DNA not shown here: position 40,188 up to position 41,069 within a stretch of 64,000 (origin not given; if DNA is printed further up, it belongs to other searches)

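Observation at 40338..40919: PilZ-domain protein terminating the flagellin operon and facing motB2 across a convergent terminator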

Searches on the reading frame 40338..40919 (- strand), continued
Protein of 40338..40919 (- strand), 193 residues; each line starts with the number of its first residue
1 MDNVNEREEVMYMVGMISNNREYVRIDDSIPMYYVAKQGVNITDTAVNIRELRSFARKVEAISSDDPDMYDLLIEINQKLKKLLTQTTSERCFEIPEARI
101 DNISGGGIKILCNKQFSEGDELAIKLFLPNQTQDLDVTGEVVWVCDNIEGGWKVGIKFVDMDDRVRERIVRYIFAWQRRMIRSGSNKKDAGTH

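Call 37: find_related_loci(query=A1, collection=genome_contigs, flank=7000)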
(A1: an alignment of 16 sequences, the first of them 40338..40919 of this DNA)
Query A1 (193 aa) in genome_contigs; peptide patterns used: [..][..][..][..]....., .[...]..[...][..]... (x = any residue, [..] = any of these).
147 stretches matched a pattern; 32 encode a relative of the query (tblastn E <= 1e-3); 32 distinct loci.
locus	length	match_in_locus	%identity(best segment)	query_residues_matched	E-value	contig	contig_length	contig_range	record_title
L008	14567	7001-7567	90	1-189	2e-116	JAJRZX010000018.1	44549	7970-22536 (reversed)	MAG: Deltaproteobacteria bacterium isolate Dive96_bin4.244 k141_678309, whole genome shotgun sequence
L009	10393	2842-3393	90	1-184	9e-114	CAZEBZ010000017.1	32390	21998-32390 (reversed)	MAG TPA_asm: uncultured Thermodesulfobacteriota bacterium isolate SRP216583_co1_91 genome assembly, contig: NODE_910_len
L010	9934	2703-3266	79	1-191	8e-105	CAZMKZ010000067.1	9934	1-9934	MAG TPA_asm: uncultured Thermodesulfobacteriota bacterium isolate SRP216583_co1_40 genome assembly, contig: NODE_6655_le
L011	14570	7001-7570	78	1-190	4e-104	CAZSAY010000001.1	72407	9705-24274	MAG TPA_asm: uncultured Thermodesulfobacteriota bacterium isolate binchicken_co172_23 genome assembly, contig: NODE_170_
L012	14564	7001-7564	75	1-191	3e-100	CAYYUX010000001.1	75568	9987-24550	MAG TPA_asm: uncultured Thermodesulfobacteriota bacterium isolate SRP216583_co1_141 genome assembly, contig: NODE_134_le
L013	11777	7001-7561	75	2-191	2e-96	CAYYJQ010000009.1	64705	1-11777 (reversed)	MAG TPA_asm: uncultured Thermodesulfobacteriota bacterium isolate SRP216583_co1_58 genome assembly, contig: NODE_199_len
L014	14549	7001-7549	68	8-190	2e-91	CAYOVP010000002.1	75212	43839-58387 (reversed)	MAG TPA_asm: uncultured Thermodesulfobacteriota bacterium isolate binchicken_co64_71 genome assembly, contig: NODE_154_l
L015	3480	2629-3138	42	19-191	1e-41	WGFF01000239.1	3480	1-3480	MAG: Deltaproteobacteria bacterium isolate S146_73 k151_586634, whole genome shotgun sequence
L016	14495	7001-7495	40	21-188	1e-39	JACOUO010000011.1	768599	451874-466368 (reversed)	MAG: Deltaproteobacteria bacterium isolate NC_groundwater_74_Ag_B-0.1um_47_27 GD18-4_B1_scaffold_465380, whole genome sh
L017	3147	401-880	40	21-186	3e-39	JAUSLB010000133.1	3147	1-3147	MAG: Deltaproteobacteria bacterium isolate E14_metabat.bin.95 E14_k141_100125, whole genome shotgun sequence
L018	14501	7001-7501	38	19-191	6e-37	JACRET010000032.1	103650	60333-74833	MAG: Deltaproteobacteria bacterium isolate NC_groundwater_1706_Pr3_B-0.1um_52_15 SR-2_scaffold_141_1000084, whole genome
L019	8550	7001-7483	39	17-182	2e-36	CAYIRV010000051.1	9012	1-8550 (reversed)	MAG TPA_asm: uncultured Thermodesulfobacteriota bacterium isolate ERP119705_co25_660 genome assembly, contig: NODE_7519_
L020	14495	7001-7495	37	19-189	4e-36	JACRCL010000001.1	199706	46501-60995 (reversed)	MAG: Deltaproteobacteria bacterium isolate NC_groundwater_1645_Pr3_B-0.1um_57_199 SR-2_scaffold_141_215371, whole genome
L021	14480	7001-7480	40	21-183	1e-35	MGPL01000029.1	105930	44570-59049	MAG: Deltaproteobacteria bacterium GWA2_55_10 gwa2_scaffold_1677, whole genome shotgun sequence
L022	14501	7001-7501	39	21-189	3e-35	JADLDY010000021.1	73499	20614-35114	MAG: Deltaproteobacteria bacterium isolate SJ296 c_000000318664, whole genome shotgun sequence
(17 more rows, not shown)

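Call 39: predict_structure(alignment_id=A2)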
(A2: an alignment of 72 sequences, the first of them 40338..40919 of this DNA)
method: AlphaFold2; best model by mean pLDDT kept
length: 193 residues; sequences in the alignment: 72
mean_pLDDT: 80.1   pTM: 0.66
mean pLDDT of the five models: 80.1, 79.7, 79.3, 78.2, 77.4
residues with pLDDT >= 90: 88; 70-90: 50; 50-70: 42; < 50: 13
segments of 3 or more residues with pLDDT < 50: 40-46
pLDDT, mean of each block of 10 residues (from residue 1): 53 56 92 82 51 68 70 81 71 62 96 94 92 93 95 96 96 95 83 69
secondary structure, 60 per line:
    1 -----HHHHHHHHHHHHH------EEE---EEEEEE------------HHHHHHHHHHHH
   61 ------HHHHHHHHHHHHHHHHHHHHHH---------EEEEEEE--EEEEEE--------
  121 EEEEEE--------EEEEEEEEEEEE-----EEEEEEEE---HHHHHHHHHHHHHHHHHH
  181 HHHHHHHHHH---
elements in order: H6-18 E25-27 E31-36 H49-60 H67-88 E98-104 E107-112 E121-126 E135-146 E152-159 H163-190

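Call 41: fold_search(model_id=the predicted structure, library=pdb)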
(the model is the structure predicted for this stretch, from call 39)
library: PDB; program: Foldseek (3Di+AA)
matches with E <= 10: 728; with E <= 0.001: 19
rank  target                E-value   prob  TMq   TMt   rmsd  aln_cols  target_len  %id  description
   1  3rqa_A                6.0e-06  1.00  0.47  0.51   8.4       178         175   13  The Crystal Structure of a Pathogenic Protein from the Xanthomonas campestris Reveals a New Tetrameric PilZ Domain Sel (released 2012-03-14)
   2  5vx6_A                1.1e-05  1.00  0.47  0.44   2.8       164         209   12  Structure of Bacillus subtilis Inhibitor of motility (MotI/DgrA) (released 2017-11-22)
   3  3ph1_A                1.3e-05  1.00  0.45  0.48   7.9       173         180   14  The Crystal Structure of a Pathogenic Protein from the Xanthomonas campestris Reveals a New Tetrameric PilZ Domain Sel (released 2011-04-13)
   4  5vx6_B                2.5e-05  1.00  0.48  0.45   2.5       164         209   13  Structure of Bacillus subtilis Inhibitor of motility (MotI/DgrA) (released 2017-11-22)
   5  3rqa_C                2.7e-05  1.00  0.46  0.49   7.7       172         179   15  The Crystal Structure of a Pathogenic Protein from the Xanthomonas campestris Reveals a New Tetrameric PilZ Domain Sel (released 2012-03-14)
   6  3ph1_C                6.4e-05  1.00  0.46  0.48   8.3       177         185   16  The Crystal Structure of a Pathogenic Protein from the Xanthomonas campestris Reveals a New Tetrameric PilZ Domain Sel (released 2011-04-13)
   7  3rqa_D                8.0e-05  1.00  0.44  0.50   8.8       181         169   14  The Crystal Structure of a Pathogenic Protein from the Xanthomonas campestris Reveals a New Tetrameric PilZ Domain Sel (released 2012-03-14)
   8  3ph1_B                8.5e-05  1.00  0.48  0.54   8.3       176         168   14  The Crystal Structure of a Pathogenic Protein from the Xanthomonas campestris Reveals a New Tetrameric PilZ Domain Sel (released 2011-04-13)
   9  3ph1_D                1.1e-04  1.00  0.43  0.45   8.9       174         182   17  The Crystal Structure of a Pathogenic Protein from the Xanthomonas campestris Reveals a New Tetrameric PilZ Domain Sel (released 2011-04-13)
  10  5y6f                  1.8e-04  1.00  0.41  0.35   2.2        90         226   18  Crystal structure of YcgR in complex with c-di-GMP from Escherichia coli (released 2018-07-18)
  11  5y6g                  2.3e-04  1.00  0.38  0.54   3.7       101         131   16  PilZ domain with c-di-GMP of YcgR from Escherichia coli (released 2018-07-18)
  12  4xrn_C                2.4e-04  1.00  0.45  0.76   3.3       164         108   13  Pilz domain with c-di-gmp of a protein from Pseudomonas aeruginosa (released 2016-02-03)
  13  4rt0_B                3.0e-04  1.00  0.42  0.71   8.4       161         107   12  Structure of the Alg44 PilZ domain from Pseudomonas aeruginosa PAO1 in complex with c-di-GMP (released 2015-04-08)
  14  4rt0_A                3.2e-04  1.00  0.43  0.72   3.6       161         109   13  Structure of the Alg44 PilZ domain from Pseudomonas aeruginosa PAO1 in complex with c-di-GMP (released 2015-04-08)
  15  4xrn_B                3.8e-04  1.00  0.39  0.67   3.9       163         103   12  Pilz domain with c-di-gmp of a protein from Pseudomonas aeruginosa (released 2016-02-03)
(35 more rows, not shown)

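Call 53: find_encoding_contigs(protein=P0170, flank=6000, max_places=2)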
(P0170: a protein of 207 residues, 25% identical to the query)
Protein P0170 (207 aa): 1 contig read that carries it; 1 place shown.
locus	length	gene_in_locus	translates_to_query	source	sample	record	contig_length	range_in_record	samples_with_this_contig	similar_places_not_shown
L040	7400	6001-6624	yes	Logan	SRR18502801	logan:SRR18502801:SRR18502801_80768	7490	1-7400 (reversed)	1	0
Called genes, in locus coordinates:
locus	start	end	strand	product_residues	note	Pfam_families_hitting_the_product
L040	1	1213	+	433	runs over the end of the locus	?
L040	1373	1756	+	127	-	PF03646:FlaG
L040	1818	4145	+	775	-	PF02465:FliD_N, PF07196:Flagellin_IN (weak), PF07195:FliD_C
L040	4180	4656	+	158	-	PF02561:FliS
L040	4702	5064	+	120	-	-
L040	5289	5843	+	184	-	PF00072:Response_reg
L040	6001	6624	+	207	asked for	PF07238:PilZ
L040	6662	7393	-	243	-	-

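Call 54: find_encoding_contigs(protein=P0176, flank=6000, max_places=2)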
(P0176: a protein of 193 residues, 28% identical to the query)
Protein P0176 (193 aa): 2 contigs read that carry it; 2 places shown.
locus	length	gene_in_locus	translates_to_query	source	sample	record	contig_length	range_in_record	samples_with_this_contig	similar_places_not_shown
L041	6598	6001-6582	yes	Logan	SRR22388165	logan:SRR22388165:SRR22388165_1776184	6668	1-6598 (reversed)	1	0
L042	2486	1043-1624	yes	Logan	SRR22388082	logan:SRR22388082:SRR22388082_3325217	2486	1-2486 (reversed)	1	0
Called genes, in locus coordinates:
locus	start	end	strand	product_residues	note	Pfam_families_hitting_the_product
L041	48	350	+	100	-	PF04316:FlgM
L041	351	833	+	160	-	PF05130:FlgN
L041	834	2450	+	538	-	PF00460:Flg_bb_rod (weak), PF22638:FlgK_D1, PF21158:flgK_1st_1 (weak), PF06429:Flg_bbr_C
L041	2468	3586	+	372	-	PF00669:Flagellin_N (weak)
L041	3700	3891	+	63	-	-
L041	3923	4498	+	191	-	PF00072:Response_reg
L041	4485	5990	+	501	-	PF00072:Response_reg, PF01590:GAF (faint), PF13487:HD_5, PF01966:HD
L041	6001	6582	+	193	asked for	PF07238:PilZ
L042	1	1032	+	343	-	?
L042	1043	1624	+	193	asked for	PF07238:PilZ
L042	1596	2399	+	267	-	PF00512:HisKA (weak)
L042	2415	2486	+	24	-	?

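Call 55: find_encoding_contigs(protein=P0179, flank=6000, max_places=2)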
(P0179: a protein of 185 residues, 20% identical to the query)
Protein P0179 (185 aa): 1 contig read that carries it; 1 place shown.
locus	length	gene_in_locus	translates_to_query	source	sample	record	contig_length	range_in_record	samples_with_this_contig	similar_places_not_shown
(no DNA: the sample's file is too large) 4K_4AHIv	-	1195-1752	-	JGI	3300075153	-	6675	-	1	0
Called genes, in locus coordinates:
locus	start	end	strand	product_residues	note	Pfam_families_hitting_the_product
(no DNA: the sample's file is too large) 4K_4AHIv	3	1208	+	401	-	?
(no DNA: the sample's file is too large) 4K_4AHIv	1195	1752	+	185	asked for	PF07238:PilZ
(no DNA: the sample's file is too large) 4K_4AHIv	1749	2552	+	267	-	PF00512:HisKA (weak)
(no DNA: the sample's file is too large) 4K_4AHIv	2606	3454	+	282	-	PF20560:MotA_N, PF01618:MotA_ExbB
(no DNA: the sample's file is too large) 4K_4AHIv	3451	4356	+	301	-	PF13677:MotB_plug, PF00691:OmpA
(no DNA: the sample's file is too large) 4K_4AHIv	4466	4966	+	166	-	-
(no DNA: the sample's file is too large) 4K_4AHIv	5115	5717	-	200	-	PF01583:APS_kinase, PF13671:AAA_33 (weak)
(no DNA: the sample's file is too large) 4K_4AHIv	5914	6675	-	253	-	?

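Call 57: find_encoding_contigs(protein=P0166, flank=6000, max_places=2)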
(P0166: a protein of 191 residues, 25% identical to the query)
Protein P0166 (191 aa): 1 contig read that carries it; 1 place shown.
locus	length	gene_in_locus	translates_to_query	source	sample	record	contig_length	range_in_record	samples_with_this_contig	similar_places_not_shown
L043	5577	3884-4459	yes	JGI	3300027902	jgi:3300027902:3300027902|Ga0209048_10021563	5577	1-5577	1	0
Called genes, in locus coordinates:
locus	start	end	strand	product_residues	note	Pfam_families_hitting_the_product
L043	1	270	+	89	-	?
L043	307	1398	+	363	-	PF00669:Flagellin_N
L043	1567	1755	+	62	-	-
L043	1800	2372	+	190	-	PF00072:Response_reg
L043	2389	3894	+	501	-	PF00072:Response_reg, PF13492:GAF_3 (weak), PF13487:HD_5, PF01966:HD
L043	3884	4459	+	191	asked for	PF07238:PilZ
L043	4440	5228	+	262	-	PF00512:HisKA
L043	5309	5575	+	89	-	?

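Call 58: find_encoding_contigs(protein=P0180, flank=6000, max_places=2)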
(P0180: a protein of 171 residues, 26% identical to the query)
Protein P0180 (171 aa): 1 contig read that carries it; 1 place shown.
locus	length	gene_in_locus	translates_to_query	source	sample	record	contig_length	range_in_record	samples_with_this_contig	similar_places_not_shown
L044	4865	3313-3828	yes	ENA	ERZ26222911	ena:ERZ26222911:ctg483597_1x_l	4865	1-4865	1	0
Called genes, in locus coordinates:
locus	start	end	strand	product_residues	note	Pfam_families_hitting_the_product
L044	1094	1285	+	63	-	-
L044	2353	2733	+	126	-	-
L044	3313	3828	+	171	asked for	PF07238:PilZ (weak)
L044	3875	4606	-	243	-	-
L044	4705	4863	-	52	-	?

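Call 62: search_solved_structures(query=A2, max_evalue=10, show_alignments=0)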
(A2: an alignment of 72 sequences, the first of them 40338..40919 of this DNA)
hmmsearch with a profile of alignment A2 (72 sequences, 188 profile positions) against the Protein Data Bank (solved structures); distinct sequences matched with E-value up to 10: 12.
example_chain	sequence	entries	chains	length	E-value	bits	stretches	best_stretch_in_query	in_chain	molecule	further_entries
5vx6_A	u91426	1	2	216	6.7e-08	35.6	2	94-177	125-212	Uncharacterized protein YpfA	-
3ph1_A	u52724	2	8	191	7.4e-05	25.7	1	49-185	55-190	Putative uncharacterized protein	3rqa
3dsg_A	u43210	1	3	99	0.0019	21.1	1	103-159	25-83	Type IV fimbriae assembly protein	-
7lkq_B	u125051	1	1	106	0.0024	20.7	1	102-159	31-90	Type IV fimbriae assembly protein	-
4f48_B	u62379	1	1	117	0.0028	20.5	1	103-159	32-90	Type IV fimbriae assembly protein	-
3cnr_A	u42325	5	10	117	0.0031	20.4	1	102-159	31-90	Type IV fimbriae assembly protein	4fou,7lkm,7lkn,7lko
2gjg_A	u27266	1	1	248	0.26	14.1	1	66-183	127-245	hypothetical protein PP4397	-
8a22_Bd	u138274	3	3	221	0.36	13.6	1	57-122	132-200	uS4m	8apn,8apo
6u6r_A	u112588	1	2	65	0.39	13.6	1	87-131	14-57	Cell division topological specificity factor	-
3kyf_A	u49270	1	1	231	1.4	11.7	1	65-177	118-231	Putative uncharacterized protein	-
2ral_A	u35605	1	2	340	2.1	11.1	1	51-104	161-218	Serine-aspartate repeat-containing protein G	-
1r17_A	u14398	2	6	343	2.5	10.9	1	51-104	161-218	fibrinogen-binding protein SdrG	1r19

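Call 75: search_protein_families(library=pfam, proteins=[L001:6458-8008:+, L001:5810-6421:+, L001:5523-5723:+, L043:4440-5228:+, L043:1567-1755:+, L040:4702-5064:+], max_evalue=0.01)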
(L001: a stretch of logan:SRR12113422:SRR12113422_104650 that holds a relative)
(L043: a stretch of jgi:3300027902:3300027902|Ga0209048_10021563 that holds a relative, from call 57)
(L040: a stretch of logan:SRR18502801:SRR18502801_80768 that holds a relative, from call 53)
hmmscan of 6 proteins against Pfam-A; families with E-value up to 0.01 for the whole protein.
L001:6458-8008:+ (516 aa): 4 families
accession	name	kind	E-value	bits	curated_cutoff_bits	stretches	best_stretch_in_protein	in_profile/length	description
PF13487.12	HD_5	-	5.9e-35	121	27.2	1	335-498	2-168/170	HD domain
PF00072.30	Response_reg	-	6.6e-29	100.8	30.2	1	13-122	1-110/111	Response regulator receiver domain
PF01966.28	HD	-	2.2e-20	73.5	22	1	349-469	3-116/116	HD domain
PF13492.12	GAF_3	-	0.0012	19.7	27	1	180-318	2-129/129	GAF domain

L001:5810-6421:+ (203 aa): 1 family
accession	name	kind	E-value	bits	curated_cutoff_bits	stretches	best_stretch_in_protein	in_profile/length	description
PF00072.30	Response_reg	-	2.7e-32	111.7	30.2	1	7-116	1-110/111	Response regulator receiver domain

L001:5523-5723:+ (66 aa): 0 families

L043:4440-5228:+ (262 aa): 1 family
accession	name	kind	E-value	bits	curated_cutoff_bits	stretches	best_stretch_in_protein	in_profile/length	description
PF00512.31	HisKA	-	6.7e-10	39.3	26.9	1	45-107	4-65/66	His Kinase A (phospho-acceptor) domain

L043:1567-1755:+ (62 aa): 0 families

L040:4702-5064:+ (120 aa): 1 family
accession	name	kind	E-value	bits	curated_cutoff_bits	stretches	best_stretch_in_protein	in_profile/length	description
PF05130.17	FlgN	-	0.0075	17.1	30.5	0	11-55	15-59/147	FlgN protein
